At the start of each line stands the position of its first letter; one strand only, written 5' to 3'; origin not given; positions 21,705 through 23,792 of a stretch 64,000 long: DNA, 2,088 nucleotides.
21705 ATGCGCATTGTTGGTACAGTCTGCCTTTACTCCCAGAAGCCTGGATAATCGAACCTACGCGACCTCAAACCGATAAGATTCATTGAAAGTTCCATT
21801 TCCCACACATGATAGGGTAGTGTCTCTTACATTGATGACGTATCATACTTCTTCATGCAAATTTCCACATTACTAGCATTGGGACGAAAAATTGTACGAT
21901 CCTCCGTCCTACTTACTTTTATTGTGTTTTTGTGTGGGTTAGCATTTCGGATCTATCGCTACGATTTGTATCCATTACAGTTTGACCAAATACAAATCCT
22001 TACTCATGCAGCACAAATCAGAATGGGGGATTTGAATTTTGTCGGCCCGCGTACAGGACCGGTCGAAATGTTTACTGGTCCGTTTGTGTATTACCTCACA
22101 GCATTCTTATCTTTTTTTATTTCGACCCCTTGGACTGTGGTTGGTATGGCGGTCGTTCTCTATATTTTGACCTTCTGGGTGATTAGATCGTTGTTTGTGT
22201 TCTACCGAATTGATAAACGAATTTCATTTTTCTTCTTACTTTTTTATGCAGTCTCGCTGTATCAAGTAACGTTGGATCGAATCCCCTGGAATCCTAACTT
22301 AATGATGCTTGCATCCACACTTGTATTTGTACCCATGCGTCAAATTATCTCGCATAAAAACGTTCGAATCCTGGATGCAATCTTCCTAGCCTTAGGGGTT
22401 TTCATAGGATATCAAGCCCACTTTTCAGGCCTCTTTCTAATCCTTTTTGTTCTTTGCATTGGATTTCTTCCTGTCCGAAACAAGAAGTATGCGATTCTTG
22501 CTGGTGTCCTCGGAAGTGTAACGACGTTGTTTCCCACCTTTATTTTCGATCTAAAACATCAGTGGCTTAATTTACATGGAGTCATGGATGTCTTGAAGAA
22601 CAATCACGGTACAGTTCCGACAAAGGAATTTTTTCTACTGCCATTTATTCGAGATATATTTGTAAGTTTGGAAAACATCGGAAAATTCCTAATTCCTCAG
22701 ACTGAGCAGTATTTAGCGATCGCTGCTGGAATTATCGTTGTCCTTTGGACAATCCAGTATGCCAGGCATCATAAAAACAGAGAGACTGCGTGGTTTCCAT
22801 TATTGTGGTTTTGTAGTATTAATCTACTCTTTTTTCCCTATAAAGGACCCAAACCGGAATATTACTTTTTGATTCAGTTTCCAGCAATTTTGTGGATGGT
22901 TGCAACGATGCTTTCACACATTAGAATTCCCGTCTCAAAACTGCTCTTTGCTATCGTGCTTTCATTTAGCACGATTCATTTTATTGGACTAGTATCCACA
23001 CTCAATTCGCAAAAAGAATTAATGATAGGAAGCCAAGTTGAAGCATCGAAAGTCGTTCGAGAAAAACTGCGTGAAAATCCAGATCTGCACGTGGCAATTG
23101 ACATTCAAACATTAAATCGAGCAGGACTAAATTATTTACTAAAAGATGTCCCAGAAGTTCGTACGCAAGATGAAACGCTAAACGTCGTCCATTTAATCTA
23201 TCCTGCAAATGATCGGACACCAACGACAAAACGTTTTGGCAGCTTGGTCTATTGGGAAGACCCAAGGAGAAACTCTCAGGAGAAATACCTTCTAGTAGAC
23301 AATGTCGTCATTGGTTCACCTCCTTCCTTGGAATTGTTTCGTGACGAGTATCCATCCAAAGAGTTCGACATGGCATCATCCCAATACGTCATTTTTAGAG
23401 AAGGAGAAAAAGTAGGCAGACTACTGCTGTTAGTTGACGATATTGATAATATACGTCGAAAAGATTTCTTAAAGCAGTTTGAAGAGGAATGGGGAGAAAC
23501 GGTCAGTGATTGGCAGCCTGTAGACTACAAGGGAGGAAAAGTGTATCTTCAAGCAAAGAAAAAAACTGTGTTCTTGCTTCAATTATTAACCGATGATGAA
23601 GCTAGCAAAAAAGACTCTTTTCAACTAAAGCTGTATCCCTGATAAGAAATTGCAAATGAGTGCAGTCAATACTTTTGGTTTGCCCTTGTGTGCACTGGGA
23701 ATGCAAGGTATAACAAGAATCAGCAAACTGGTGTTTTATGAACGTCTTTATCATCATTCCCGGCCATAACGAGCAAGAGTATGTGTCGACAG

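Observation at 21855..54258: A second GT-C-like paralog family is defined by a conserved '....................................' N-terminal loop.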

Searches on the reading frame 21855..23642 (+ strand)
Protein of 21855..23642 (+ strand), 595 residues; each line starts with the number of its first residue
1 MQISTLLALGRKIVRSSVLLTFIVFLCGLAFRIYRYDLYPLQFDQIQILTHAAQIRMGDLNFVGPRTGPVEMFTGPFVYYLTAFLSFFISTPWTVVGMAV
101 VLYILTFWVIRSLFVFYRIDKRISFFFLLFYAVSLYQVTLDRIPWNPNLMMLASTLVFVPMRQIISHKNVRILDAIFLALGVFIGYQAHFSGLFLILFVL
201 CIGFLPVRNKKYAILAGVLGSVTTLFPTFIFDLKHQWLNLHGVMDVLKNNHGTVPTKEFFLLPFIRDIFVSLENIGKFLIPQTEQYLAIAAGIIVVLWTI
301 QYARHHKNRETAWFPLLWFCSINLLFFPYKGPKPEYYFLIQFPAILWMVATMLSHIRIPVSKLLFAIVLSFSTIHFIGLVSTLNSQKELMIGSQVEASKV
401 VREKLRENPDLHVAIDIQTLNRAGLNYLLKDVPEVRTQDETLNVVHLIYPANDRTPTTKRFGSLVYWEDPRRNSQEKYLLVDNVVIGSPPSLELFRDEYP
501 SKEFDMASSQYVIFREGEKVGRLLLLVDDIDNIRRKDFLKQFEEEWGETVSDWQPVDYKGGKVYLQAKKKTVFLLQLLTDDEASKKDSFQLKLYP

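Call 4: search_protein_families(library=pfam, proteins=[window:21855-23642:+], max_evalue=1)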
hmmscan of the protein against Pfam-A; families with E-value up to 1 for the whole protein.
window:21855-23642:+ (595 aa): 0 families

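Call 8: search_protein_families(library=ncbifam, proteins=[window:21855-23642:+], max_evalue=1)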
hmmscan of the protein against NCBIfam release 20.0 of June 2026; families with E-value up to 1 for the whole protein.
window:21855-23642:+ (595 aa): 0 families

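Call 10: find_homologous_proteins(query=window:21855-23642:+)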
Query window:21855-23642:+ (595 aa): 21 proteins with E <= 0.001 among 8000 candidates.
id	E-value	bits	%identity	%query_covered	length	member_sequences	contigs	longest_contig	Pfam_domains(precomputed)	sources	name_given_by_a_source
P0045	0.0e+0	1342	100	100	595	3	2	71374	-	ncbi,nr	ncbi:hypothetical protein KBD71_00130 [Candidatus Woesebacteria bacterium]|nr:hypothetical protein [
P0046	0.0e+0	1189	87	100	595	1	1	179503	-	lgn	-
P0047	0.0e+0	1131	81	100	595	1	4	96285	-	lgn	-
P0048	0.0e+0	1130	82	100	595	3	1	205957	-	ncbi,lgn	-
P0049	2.1e-77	279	33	92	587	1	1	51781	-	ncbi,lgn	-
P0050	7.2e-73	264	32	92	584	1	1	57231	-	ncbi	-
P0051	2.2e-72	263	31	95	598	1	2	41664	-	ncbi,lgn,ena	-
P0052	2.7e-69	253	31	88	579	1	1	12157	-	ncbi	-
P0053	3.4e-68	249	30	88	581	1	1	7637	-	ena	-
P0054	1.7e-67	247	29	90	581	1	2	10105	-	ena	-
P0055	6.2e-61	225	33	72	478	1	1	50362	-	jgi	jgi:hypothetical protein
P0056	1.6e-57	214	30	89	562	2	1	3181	-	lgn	-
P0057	9.2e-57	211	29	89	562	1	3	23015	-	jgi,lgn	jgi:hypothetical protein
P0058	4.3e-55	206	30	87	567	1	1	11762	-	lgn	-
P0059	2.4e-53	200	28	85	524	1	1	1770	-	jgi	jgi:hypothetical protein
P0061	2.1e-51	193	29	87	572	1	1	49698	-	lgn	-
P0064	1.8e-4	39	24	45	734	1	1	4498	PF13641.13,PF02366.25,PF00535.33,PF13231.13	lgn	-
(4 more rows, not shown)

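Call 20: search_solved_structures(query=A2, max_evalue=10, show_alignments=2)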
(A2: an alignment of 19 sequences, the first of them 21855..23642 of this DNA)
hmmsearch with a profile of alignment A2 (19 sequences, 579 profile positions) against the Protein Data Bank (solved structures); distinct sequences matched with E-value up to 10: 1.
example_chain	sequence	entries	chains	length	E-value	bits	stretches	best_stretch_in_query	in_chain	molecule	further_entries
3lop_A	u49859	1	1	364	0.29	12.9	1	52-93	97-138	Substrate binding periplasmic protein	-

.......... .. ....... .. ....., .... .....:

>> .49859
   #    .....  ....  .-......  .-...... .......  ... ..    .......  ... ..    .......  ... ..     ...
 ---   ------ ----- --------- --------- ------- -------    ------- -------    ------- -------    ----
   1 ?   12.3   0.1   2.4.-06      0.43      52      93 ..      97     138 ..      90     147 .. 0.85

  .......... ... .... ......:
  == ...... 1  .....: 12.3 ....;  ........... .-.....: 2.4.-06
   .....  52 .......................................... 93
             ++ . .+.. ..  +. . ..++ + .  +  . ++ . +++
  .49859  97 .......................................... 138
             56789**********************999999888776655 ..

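Call 53: search_protein_families(library=pfam, proteins=[P0064], max_evalue=0.001)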
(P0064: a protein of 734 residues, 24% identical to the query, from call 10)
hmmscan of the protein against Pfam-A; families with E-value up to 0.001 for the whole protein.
P0064 (734 aa): 5 families
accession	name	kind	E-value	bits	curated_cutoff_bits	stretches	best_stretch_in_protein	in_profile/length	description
PF00535.33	Glycos_transf_2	-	2.1e-31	109.6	23.3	1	6-169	1-168/168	Glycosyl transferase family 2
PF13231.12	PMT_2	-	3.4e-11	44.1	26.1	1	297-459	4-159/160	Dolichyl-phosphate-mannose-protein mannosyltransferase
PF13641.12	Glyco_tranf_2_3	-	8.8e-08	32.9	27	1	5-97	3-96/230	Glycosyltransferase like family 2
PF02366.24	PMT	-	3.8e-07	30.4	22.7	1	312-448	80-227/245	Dolichyl-phosphate-mannose-protein mannosyltransferase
PF10111.15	Glyco_tranf_2_2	-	8.7e-05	22.6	27.3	1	7-99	2-93/276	Glycosyltransferase like family 2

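Call 63: find_encoding_contigs(protein=P0049, flank=5000, max_places=2)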
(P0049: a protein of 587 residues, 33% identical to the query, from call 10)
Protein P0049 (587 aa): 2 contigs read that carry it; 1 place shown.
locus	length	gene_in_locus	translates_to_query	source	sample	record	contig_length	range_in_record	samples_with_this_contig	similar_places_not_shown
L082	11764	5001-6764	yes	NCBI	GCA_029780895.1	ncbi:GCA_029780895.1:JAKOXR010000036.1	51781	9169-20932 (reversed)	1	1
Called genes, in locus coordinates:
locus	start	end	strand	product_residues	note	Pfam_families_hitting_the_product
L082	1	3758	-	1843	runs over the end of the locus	PF13205:Big_5 (faint), PF01835:MG2 (faint), PF01079:Hint (faint), PF14623:Vint, PF07591:PT-HINT, PF00207:A2M (weak), PF17973:bMG10 (weak)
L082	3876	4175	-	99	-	-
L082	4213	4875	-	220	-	-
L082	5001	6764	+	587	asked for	-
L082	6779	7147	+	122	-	-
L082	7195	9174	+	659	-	-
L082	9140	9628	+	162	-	PF00293:NUDIX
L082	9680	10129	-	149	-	PF00578:AhpC-TSA, PF08534:Redoxin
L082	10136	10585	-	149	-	-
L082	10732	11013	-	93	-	-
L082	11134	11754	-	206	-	-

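Call 64: find_encoding_contigs(protein=P0061, flank=5000, max_places=2)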
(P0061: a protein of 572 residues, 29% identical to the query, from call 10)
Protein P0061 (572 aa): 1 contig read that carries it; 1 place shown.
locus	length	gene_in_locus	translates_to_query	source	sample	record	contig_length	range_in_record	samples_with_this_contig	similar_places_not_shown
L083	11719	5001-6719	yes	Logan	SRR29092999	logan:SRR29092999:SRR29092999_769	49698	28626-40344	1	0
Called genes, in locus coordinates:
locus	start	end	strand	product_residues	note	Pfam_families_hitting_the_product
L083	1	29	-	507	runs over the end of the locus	PF13231:PMT_2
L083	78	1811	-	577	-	-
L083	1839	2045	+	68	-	-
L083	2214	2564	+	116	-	PF13231:PMT_2 (weak)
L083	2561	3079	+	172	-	-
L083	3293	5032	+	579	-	-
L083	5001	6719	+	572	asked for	-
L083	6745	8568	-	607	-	PF02366:PMT (weak)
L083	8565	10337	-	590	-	-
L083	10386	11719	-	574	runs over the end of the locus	-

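Call 74: predict_structure(alignment_id=A5)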
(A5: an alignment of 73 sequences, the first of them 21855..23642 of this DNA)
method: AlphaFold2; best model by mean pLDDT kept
length: 595 residues; sequences in the alignment: 73
mean_pLDDT: 90.6   pTM: 0.88
mean pLDDT of the five models: 90.6, 90.6, 90.2, 89.0, 88.8
residues with pLDDT >= 90: 422; 70-90: 144; 50-70: 28; < 50: 1
segments of 3 or more residues with pLDDT < 50: none
pLDDT, mean of each block of 10 residues (from residue 1): 80 82 96 94 94 95 78 91 97 97 98 96 96 94 90 98 97 98 95 95 96 96 93 92 79 57 91 96 93 98 95 96 89 87 98 88 89 89 77 97 95 92 95 76 89 90 93 91 91 92 84 96 85 77 82 88 89 93 93 91
secondary structure, 60 per line:
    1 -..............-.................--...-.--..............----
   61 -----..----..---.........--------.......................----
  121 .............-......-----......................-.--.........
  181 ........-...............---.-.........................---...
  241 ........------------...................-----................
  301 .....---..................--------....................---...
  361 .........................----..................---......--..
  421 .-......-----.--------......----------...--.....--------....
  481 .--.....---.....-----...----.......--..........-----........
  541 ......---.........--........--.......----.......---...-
elements in order: H2-15 H17-33 H43-56 H77-85 H94-116 H121-133 H135-140 H146-167 H172-188 H190-204 H210-234 H238-248 H261-279 H285-305 H309-326 H335-354 H358-385 H391-407 E411-416 H423-428 E443-448 E459-461 E464-468 E477-481 E484-488 E492-496 E509-515 E518-527 H533-546 E550-558 E561-568 E571-577 H582-588 E592-594
